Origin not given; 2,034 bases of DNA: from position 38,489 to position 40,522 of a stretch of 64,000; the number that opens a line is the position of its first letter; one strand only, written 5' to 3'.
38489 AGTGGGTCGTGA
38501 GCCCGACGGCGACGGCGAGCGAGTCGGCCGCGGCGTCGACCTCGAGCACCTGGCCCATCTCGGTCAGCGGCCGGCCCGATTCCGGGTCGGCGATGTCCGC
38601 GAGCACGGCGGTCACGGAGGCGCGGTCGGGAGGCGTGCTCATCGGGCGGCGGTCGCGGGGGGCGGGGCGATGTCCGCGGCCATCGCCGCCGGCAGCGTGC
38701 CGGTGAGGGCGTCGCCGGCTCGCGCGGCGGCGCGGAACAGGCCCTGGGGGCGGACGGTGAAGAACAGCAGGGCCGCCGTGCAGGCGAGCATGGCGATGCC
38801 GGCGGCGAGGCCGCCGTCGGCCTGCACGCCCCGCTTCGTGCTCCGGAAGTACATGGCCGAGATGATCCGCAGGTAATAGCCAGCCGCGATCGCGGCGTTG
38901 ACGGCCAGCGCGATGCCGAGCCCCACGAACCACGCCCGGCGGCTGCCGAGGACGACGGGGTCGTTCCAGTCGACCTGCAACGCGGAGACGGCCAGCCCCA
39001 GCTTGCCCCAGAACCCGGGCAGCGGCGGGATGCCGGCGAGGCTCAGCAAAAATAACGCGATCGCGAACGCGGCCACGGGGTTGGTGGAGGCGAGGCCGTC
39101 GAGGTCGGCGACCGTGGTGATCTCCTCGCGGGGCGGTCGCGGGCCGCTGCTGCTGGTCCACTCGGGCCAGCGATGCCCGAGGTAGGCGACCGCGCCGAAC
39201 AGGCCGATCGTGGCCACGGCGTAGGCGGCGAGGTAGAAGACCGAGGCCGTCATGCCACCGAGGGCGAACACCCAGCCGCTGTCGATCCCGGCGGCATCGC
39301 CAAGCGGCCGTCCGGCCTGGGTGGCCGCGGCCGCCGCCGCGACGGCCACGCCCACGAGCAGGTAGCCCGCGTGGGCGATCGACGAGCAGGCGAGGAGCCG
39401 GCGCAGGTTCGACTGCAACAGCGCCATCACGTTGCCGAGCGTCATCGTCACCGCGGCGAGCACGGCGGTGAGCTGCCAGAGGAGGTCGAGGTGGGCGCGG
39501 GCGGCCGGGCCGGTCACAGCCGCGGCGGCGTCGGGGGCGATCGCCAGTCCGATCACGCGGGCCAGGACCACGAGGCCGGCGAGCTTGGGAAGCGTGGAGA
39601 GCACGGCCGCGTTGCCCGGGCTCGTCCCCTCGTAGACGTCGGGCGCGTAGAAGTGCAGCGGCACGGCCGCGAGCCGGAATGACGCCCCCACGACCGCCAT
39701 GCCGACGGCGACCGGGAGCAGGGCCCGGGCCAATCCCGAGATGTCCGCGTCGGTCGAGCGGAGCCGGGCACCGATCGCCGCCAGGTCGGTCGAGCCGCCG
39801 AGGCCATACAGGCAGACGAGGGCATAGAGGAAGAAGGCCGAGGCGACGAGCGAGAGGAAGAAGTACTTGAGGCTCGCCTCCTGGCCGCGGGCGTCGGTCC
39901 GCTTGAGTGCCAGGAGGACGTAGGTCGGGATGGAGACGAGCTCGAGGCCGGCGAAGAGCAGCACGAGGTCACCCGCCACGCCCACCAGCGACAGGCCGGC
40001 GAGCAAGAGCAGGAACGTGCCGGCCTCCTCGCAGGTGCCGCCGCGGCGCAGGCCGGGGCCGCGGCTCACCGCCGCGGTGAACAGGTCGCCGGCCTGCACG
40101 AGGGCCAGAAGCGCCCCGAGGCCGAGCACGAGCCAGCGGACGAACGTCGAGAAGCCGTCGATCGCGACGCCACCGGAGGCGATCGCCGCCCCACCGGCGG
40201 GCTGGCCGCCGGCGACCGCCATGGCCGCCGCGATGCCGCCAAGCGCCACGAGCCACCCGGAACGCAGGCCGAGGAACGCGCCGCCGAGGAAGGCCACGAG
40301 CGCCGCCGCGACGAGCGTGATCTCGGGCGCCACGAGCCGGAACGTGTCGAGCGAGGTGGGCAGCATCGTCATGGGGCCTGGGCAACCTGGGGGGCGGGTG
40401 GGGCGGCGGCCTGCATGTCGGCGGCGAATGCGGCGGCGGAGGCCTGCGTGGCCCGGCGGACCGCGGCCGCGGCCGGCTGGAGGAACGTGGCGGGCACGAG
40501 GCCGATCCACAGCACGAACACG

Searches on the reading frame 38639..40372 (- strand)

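Call 25: search_protein_families(library=pfam, proteins=[window:38639-40372:-])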
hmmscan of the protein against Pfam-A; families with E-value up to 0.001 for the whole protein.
window:38639-40372:- (577 aa): 1 family
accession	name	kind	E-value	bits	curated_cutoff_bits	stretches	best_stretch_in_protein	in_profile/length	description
PF00361.26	Proton_antipo_M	-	1.5e-48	166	21.5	2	133-348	1-196/294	NADH:quinone oxidoreductase/Mrp antiporter, TM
